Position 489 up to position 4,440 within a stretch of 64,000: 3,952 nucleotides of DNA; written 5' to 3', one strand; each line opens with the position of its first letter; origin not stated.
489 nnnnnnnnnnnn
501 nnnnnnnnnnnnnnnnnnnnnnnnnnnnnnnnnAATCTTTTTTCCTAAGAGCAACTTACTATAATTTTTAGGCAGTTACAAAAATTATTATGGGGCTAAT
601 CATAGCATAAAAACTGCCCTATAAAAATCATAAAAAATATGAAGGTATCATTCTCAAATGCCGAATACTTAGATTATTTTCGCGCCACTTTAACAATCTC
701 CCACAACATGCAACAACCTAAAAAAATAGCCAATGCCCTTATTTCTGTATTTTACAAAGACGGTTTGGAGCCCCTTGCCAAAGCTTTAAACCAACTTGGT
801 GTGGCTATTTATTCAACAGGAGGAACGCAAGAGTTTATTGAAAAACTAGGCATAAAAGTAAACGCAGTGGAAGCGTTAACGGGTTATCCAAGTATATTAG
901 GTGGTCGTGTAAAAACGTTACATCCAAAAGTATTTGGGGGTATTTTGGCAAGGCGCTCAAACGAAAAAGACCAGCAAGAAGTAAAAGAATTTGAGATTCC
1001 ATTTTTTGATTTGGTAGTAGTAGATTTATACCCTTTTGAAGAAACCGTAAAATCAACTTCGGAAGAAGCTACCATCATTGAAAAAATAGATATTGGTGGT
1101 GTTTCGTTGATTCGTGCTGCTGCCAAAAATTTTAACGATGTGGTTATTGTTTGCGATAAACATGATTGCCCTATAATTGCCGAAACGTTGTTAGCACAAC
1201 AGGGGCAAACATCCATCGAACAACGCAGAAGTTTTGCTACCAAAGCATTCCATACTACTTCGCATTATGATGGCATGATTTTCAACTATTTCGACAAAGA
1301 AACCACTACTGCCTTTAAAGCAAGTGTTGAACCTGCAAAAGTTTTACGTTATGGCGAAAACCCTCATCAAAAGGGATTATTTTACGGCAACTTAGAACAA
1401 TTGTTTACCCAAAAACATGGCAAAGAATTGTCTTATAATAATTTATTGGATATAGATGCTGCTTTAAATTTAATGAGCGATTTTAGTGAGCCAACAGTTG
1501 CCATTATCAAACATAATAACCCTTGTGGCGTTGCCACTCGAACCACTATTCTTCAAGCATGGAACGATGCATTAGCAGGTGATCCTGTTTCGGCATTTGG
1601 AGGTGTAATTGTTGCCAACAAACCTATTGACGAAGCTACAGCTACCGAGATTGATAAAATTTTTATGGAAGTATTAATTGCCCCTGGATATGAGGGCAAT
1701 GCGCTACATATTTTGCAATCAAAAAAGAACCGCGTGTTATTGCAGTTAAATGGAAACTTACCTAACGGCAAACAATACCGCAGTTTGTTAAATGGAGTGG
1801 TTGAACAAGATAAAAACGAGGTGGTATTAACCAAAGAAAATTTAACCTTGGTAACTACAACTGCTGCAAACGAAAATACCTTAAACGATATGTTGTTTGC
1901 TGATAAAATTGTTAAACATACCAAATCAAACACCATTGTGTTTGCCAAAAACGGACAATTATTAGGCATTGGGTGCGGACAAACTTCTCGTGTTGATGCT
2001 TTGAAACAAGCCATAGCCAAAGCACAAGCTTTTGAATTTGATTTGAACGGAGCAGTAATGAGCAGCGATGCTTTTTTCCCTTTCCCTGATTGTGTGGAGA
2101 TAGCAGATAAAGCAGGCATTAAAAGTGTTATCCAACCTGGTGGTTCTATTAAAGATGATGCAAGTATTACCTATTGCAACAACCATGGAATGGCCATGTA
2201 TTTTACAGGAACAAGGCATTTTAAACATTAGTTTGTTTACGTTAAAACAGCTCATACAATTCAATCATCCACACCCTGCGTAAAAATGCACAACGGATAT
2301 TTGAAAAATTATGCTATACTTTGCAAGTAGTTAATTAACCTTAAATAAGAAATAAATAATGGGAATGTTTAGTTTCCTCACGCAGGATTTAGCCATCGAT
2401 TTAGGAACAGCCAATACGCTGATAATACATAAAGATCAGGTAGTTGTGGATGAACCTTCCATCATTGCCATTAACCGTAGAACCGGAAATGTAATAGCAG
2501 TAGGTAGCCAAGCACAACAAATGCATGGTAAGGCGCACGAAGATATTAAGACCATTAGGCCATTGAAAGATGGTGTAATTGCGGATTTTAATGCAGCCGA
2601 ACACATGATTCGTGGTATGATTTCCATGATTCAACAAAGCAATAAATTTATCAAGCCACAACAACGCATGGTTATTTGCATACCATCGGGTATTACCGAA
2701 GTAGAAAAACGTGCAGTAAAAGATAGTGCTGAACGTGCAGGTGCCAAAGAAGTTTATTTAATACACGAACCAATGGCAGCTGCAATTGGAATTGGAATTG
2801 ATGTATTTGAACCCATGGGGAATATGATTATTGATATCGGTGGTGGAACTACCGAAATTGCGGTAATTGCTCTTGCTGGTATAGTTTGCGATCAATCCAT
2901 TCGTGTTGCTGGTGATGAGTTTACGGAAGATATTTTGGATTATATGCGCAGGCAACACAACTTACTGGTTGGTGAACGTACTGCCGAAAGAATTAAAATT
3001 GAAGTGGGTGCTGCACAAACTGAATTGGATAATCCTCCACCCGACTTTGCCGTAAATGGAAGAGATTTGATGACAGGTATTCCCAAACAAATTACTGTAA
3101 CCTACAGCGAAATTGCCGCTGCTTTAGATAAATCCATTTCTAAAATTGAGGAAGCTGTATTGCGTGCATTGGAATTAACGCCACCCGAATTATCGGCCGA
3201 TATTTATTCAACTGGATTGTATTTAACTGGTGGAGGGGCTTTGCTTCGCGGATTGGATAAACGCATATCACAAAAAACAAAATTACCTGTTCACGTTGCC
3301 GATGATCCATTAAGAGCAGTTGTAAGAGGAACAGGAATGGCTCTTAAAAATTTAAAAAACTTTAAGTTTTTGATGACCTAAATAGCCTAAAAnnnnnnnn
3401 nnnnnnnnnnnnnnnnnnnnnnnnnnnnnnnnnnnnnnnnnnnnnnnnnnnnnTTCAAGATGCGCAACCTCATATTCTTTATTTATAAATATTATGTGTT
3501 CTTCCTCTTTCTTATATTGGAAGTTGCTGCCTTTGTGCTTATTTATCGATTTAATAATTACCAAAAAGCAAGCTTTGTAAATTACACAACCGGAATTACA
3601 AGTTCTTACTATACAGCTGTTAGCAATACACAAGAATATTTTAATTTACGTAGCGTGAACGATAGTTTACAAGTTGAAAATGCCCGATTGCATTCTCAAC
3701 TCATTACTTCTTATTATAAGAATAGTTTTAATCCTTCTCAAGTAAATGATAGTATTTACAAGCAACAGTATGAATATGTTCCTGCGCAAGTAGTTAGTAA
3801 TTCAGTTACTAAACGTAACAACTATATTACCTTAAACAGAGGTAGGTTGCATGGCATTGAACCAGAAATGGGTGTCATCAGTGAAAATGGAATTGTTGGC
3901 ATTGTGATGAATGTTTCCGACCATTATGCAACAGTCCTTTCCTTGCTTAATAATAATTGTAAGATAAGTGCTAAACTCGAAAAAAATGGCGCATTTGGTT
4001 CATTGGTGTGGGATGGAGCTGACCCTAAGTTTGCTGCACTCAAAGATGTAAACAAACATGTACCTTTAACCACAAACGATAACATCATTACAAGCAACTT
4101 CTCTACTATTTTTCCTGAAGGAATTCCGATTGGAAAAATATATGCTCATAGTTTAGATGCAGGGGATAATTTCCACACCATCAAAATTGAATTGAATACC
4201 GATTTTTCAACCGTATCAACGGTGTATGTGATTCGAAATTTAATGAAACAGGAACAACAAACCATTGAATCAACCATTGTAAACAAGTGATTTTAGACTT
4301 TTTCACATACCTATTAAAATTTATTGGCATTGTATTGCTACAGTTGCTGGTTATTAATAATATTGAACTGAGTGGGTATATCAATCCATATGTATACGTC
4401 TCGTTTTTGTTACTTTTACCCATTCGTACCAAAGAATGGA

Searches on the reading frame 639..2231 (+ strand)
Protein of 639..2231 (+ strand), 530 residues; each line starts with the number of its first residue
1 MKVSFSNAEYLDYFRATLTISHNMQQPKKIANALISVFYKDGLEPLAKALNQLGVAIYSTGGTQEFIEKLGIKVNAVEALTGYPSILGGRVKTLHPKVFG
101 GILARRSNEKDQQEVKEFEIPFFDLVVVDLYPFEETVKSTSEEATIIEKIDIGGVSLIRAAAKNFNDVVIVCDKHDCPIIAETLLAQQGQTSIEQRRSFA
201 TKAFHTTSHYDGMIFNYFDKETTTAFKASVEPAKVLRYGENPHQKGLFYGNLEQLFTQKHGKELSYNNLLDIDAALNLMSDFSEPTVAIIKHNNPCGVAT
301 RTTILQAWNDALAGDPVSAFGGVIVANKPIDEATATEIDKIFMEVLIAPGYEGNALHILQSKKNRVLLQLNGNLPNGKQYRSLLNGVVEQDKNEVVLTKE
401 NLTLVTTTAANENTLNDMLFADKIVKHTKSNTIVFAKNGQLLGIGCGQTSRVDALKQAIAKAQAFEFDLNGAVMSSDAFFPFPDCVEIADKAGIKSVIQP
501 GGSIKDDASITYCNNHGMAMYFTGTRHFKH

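Call 51: search_protein_families(library=pfam, proteins=[window:639-2231:+], max_evalue=0.00001)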
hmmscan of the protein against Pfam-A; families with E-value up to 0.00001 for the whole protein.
window:639-2231:+ (530 aa): 2 families
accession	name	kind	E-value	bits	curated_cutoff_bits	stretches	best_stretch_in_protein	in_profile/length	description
PF01808.24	AICARFT_IMPCHas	-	9.1e-111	370.7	25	1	161-461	1-311/311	AICARFT/IMPCHase bienzyme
PF02142.27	MGS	-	1.3e-18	67.4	24.1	1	43-155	2-93/94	MGS-like domain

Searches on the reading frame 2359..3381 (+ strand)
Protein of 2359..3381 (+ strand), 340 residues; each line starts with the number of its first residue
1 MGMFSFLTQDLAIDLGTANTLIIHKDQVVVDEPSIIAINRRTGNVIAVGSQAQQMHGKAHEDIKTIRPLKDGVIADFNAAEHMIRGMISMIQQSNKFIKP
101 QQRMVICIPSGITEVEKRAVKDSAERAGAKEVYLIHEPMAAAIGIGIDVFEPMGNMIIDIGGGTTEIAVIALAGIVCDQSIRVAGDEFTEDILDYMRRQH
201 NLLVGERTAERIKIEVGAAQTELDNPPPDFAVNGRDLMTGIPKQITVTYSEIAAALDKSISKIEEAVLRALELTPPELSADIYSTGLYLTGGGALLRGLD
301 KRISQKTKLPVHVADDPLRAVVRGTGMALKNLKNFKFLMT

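Call 51: search_protein_families(library=pfam, proteins=[window:2359-3381:+], max_evalue=0.00001)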
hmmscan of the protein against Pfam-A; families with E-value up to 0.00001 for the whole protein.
window:2359-3381:+ (340 aa): 4 families
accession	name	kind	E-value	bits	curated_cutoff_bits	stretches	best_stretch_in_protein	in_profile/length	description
PF06723.19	MreB_Mbl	-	1.7e-131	438.4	27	1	9-335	2-325/327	MreB/Mbl protein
PF14450.12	FtsA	-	6.9e-11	43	31.8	1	157-316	2-112/127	Cell division protein FtsA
PF00012.26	HSP70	-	1.3e-10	40.6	20.6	1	94-200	125-238/599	Hsp70 protein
PF00022.25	Actin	-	2.7e-08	33.2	27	0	33-200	31-191/410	Actin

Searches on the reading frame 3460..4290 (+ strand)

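Call 51: search_protein_families(library=pfam, proteins=[window:3460-4290:+], max_evalue=0.00001)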
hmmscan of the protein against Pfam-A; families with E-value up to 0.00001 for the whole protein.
window:3460-4290:+ (276 aa): 1 family
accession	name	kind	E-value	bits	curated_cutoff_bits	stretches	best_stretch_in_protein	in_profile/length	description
PF04085.20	MreC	-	3.5e-40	137.6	28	1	111-258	1-146/147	Rod shape-determining protein MreC, barrel core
